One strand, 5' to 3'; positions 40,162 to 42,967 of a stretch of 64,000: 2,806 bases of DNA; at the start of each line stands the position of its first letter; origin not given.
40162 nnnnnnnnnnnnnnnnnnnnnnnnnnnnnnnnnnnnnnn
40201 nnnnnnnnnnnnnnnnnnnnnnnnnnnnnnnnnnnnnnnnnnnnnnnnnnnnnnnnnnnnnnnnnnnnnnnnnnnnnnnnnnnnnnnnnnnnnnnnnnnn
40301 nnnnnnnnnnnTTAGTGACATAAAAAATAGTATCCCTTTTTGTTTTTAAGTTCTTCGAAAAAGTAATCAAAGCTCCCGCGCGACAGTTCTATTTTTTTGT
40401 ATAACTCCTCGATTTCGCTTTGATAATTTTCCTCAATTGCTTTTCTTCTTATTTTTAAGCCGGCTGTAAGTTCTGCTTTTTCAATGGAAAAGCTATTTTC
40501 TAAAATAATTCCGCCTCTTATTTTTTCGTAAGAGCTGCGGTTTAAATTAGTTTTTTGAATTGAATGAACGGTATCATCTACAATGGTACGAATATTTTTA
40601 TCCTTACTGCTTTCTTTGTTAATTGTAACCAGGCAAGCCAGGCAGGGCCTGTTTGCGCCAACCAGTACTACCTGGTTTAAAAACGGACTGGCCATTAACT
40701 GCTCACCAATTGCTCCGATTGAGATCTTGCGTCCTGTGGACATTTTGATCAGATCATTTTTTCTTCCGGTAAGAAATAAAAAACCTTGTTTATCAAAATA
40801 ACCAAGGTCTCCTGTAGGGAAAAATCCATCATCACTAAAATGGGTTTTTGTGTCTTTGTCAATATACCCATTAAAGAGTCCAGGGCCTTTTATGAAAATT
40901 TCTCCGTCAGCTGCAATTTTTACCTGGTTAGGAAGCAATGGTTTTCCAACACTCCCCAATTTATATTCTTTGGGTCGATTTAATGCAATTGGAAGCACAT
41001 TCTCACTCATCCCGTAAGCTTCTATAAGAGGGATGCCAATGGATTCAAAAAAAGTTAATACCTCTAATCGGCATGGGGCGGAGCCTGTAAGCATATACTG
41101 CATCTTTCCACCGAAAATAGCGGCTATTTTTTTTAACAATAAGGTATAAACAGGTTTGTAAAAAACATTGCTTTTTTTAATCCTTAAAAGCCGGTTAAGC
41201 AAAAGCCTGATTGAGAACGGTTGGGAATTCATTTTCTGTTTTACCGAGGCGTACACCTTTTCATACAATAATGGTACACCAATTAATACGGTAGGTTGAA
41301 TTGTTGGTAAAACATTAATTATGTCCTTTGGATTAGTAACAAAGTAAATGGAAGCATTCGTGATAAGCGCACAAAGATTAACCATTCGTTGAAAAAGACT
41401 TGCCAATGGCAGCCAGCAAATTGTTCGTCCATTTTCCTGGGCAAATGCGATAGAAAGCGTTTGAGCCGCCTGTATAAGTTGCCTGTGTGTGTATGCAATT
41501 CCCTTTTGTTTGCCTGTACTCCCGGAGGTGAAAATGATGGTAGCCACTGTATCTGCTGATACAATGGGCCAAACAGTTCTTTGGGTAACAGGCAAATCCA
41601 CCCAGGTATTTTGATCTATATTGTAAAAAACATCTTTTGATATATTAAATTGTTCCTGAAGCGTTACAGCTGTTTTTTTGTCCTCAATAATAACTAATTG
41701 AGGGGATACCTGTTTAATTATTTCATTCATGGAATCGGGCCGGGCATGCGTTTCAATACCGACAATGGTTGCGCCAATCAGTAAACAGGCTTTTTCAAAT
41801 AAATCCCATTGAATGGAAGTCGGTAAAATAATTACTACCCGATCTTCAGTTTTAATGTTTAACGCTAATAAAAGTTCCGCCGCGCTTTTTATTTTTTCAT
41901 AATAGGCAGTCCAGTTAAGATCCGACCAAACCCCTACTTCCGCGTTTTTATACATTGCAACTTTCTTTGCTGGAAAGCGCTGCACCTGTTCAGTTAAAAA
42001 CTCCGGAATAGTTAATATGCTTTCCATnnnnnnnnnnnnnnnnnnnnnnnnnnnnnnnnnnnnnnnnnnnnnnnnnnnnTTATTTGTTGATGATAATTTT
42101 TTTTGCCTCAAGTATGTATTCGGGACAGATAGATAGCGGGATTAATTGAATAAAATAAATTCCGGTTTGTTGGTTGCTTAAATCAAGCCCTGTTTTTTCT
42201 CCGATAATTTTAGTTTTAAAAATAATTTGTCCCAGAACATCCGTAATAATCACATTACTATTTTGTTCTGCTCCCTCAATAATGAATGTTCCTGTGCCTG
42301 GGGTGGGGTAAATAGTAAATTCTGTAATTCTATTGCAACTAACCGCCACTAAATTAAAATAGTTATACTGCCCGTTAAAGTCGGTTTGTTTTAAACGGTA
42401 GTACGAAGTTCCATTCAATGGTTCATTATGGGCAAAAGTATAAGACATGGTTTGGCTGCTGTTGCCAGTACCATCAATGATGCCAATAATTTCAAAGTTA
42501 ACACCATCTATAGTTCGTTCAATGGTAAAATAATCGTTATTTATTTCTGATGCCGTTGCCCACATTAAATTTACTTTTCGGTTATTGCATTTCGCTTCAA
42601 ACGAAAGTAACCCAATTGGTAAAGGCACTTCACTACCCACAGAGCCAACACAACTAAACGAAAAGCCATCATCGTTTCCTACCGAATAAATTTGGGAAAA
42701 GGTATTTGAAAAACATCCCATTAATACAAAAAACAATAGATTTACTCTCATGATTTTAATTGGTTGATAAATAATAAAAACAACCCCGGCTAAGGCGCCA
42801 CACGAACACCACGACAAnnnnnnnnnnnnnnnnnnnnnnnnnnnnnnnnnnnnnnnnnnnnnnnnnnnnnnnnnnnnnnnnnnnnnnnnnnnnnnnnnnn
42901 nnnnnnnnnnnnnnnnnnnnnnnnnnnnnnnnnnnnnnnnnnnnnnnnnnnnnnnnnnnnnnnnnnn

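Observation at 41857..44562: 192-bp duplication of the ligase start region created a chimeric FGE-like gene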

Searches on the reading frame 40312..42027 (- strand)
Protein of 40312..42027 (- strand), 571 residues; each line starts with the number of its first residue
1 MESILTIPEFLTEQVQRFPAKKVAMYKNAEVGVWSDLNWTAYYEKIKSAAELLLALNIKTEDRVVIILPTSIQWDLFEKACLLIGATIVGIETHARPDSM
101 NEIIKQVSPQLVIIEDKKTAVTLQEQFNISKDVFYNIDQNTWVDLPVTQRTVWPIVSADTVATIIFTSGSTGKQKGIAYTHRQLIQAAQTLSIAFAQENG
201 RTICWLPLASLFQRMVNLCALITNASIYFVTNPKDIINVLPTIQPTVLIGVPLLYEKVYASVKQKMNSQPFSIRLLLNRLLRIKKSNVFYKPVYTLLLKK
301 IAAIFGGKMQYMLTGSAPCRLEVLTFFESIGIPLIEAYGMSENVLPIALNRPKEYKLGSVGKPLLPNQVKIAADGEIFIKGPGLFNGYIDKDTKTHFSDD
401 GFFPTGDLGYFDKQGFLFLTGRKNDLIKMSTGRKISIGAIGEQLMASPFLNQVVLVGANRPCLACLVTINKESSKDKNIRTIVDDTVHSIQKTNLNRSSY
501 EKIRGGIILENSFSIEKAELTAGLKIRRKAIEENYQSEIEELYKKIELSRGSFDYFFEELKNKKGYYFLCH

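Call 7: search_protein_families(library=pfam, proteins=[window:40312-42027:-], max_evalue=0.01)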
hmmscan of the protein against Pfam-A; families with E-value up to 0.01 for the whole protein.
window:40312-42027:- (571 aa): 3 families
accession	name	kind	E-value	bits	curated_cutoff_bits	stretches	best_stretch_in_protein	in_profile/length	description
PF00501.34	AMP-binding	-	9.2e-56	189.7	29.9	1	12-388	2-383/384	AMP-binding enzyme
PF23562.2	AMP-binding_C_3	-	6e-15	56.2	20.8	1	425-546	2-123/124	AMP-binding enzyme C-terminal domain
PF02670.22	DXP_reductoisom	-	0.0024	19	21.7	0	87-133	26-73/129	1-deoxy-D-xylulose 5-phosphate reductoisomerase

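Call 8: search_protein_families(library=ncbifam, proteins=[window:40312-42027:-], max_evalue=0.01)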
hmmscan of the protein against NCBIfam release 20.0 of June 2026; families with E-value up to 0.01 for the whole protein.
window:40312-42027:- (571 aa): 104 families (the best 25 are shown)
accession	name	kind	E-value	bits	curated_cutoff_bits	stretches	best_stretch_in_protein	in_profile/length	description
NF038343.1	ligase_FadD11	exception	7.3e-62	209.6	950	1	30-545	22-583/585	fatty acid--CoA ligase FadD11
NF004837.0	PRK06187.1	subfamily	2.5e-44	151.4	476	2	307-484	286-487/531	long-chain-fatty-acid--CoA ligase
NF002966.0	PRK03640.1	equivalog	7.3e-43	146.9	556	2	298-459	244-417/483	o-succinylbenzoate--CoA ligase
TIGR01923.1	menE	equivalog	1.9e-42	145.7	330.15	2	308-458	225-382/442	o-succinylbenzoate--CoA ligase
NF041592.1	carboxyl_red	equivalog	2.5e-41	141.3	1300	2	155-547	227-623/1160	carboxylic acid reductase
NF005702.0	PRK07514.1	subfamily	9.7e-41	139.7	558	2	306-440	269-416/506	malonyl-CoA synthase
NF005801.1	PRK07656.1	equivalog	4.3e-33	114.7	657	2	6-265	2-274/500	FadD3 family acyl-CoA ligase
NF052269.1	Staph_lig_FadD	equivalog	3.8e-32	111.3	650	2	308-461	266-430/499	long-chain-fatty-acid--CoA ligase FadD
NF009232.0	PRK12582.1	subfamily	7.4e-31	107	777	2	6-258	50-330/624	acyl-CoA synthetase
NF005714.0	PRK07529.1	subfamily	5.7e-30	104.2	632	1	309-457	340-508/640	acyl-CoA synthetase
NF005858.0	PRK07787.1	subfamily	1e-28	100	575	1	45-463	31-413/471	acyl-CoA synthetase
TIGR01733.1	AA-adenyl-dom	subfamily_domain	5.1e-28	98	317.4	2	49-204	12-166/409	amino acid adenylation domain-containing protein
NF005947.1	PRK08008.1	equivalog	1.7e-27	96.2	651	2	322-459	304-456/518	crotonobetaine/carnitine-CoA ligase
NF004114.0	PRK05605.1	equivalog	2.5e-27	95.4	766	3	315-483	346-533/575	long-chain-fatty-acid--CoA ligase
NF006754.0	PRK09274.1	equivalog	1.8e-26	92.5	478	2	30-267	35-286/555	fatty acid CoA ligase family protein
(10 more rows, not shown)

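Call 16: find_homologous_proteins(query=window:40312-42027:-, max_evalue=1e-20)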
Query window:40312-42027:- (571 aa): 733 proteins with E <= 1e-20 among 8000 candidates; the best 120 are listed.
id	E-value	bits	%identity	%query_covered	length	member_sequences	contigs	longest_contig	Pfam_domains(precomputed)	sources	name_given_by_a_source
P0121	0.0e+0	1278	100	100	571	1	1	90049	PF00501.35,PF23562.3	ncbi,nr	ncbi:MAG: AMP-binding protein [Bacteroidetes bacterium]|nr:AMP-binding protein [Bacteroidota bacteri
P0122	1.3e-233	795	64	100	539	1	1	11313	PF00501.35,PF23562.3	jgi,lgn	-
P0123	1.1e-118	415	38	95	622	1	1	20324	PF00501.35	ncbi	-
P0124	2.6e-118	414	36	95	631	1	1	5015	PF00501.35,PF23562.3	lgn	-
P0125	9.7e-114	399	36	95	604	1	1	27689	PF00501.35,PF23562.3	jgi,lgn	jgi:long-chain acyl-CoA synthetase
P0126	1.2e-112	395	39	96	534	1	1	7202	PF00501.35,PF23562.3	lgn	-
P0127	8.8e-110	386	37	96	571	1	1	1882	PF00501.35,PF23562.3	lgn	-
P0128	1.0e-109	386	37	95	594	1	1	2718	PF00501.35,PF23562.3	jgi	jgi:long-chain acyl-CoA synthetase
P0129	1.4e-109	385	37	95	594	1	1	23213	PF00501.35,PF23562.3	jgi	jgi:long-chain acyl-CoA synthetase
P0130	5.3e-109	383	36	96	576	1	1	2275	PF00501.35,PF23562.3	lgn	-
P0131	1.2e-108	382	36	95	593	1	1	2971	PF00501.35,PF23562.3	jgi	jgi:long-chain acyl-CoA synthetase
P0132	1.8e-108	382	37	96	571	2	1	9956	PF00501.35,PF23562.3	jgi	jgi:long-chain acyl-CoA synthetase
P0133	9.3e-107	376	35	96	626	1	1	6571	PF00501.35,PF23562.3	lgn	-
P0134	1.9e-106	375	37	96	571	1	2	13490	PF00501.35,PF23562.3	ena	-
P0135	2.1e-106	375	37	96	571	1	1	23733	PF00501.35,PF23562.3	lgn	-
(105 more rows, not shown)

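Call 19: find_encoding_contigs(protein=P0122, flank=10000, max_places=4)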
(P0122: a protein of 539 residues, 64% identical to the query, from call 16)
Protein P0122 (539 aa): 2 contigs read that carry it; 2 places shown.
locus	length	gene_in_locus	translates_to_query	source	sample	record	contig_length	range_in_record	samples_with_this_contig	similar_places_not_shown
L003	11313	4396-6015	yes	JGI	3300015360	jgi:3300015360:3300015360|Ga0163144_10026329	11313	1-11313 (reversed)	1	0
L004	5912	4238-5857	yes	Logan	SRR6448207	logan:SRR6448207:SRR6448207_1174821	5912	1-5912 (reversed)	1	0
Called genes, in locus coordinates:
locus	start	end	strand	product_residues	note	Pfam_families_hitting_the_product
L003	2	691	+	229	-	?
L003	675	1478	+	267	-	PF00459:Inositol_P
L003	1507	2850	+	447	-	PF25145:NfeD1b_N, PF24961:NfeD_membrane, PF01957:NfeD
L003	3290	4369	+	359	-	-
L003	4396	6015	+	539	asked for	PF00501:AMP-binding, PF23562:AMP-binding_C_3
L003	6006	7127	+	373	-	PF01073:3Beta_HSD, PF01370:Epimerase, PF02719:Polysacc_synt_2 (weak), PF07993:NAD_binding_4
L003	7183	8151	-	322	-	PF01882:DUF58, PF13519:VWA_2 (faint)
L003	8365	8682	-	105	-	PF00085:Thioredoxin, PF13098:Thioredoxin_2, PF13905:Thioredoxin_8 (faint)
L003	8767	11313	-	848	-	?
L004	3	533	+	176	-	?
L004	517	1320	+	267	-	PF00459:Inositol_P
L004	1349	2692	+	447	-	PF25145:NfeD1b_N, PF24961:NfeD_membrane, PF01957:NfeD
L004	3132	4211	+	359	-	-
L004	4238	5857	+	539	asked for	PF00501:AMP-binding, PF23562:AMP-binding_C_3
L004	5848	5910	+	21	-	?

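Call 25: find_encoding_contigs(protein=P0121, flank=10000, max_places=6)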
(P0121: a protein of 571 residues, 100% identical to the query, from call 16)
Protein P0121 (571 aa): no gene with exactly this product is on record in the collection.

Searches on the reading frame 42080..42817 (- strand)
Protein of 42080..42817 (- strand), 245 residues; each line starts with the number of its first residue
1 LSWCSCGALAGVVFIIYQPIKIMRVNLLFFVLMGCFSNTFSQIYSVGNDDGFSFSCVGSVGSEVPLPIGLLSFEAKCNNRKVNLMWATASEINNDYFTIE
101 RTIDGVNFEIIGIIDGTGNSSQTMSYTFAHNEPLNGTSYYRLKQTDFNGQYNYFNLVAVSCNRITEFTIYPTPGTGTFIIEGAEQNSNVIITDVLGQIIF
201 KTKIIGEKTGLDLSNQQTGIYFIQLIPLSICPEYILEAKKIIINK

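Call 7: search_protein_families(library=pfam, proteins=[window:42080-42817:-], max_evalue=0.01)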
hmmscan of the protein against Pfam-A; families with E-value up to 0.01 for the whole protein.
window:42080-42817:- (245 aa): 2 families
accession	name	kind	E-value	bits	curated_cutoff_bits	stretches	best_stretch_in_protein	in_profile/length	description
PF18962.6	Por_Secre_tail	-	8.9e-09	36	27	1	169-225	1-62/75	Secretion system C-terminal sorting domain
PF19910.5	DUF6383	-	0.0088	16.6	23.7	0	164-207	7-49/74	Domain of unknown function (DUF6383)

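Call 8: search_protein_families(library=ncbifam, proteins=[window:42080-42817:-], max_evalue=0.01)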
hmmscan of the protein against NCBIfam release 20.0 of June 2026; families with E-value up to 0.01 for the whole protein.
window:42080-42817:- (245 aa): 1 family
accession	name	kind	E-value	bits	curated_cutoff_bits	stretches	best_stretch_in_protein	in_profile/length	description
TIGR04183.1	Por_Secre_tail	domain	6.6e-10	38.8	23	1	169-225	1-58/72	T9SS type A sorting domain-containing protein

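Call 34: find_encoding_contigs(protein=window:42080-42751:-, flank=10000, max_places=6)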
Protein window:42080-42751:- (223 aa): 2 contigs read that carry it; 2 places shown.
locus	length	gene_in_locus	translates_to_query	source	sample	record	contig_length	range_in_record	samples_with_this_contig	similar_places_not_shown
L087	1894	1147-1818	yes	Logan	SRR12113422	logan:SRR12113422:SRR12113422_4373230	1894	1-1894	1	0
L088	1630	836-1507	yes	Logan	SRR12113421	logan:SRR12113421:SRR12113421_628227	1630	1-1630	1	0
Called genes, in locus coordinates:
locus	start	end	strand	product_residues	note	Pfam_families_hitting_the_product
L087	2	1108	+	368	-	?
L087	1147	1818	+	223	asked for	PF18962:Por_Secre_tail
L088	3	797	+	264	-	?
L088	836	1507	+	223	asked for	PF18962:Por_Secre_tail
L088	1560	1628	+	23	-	?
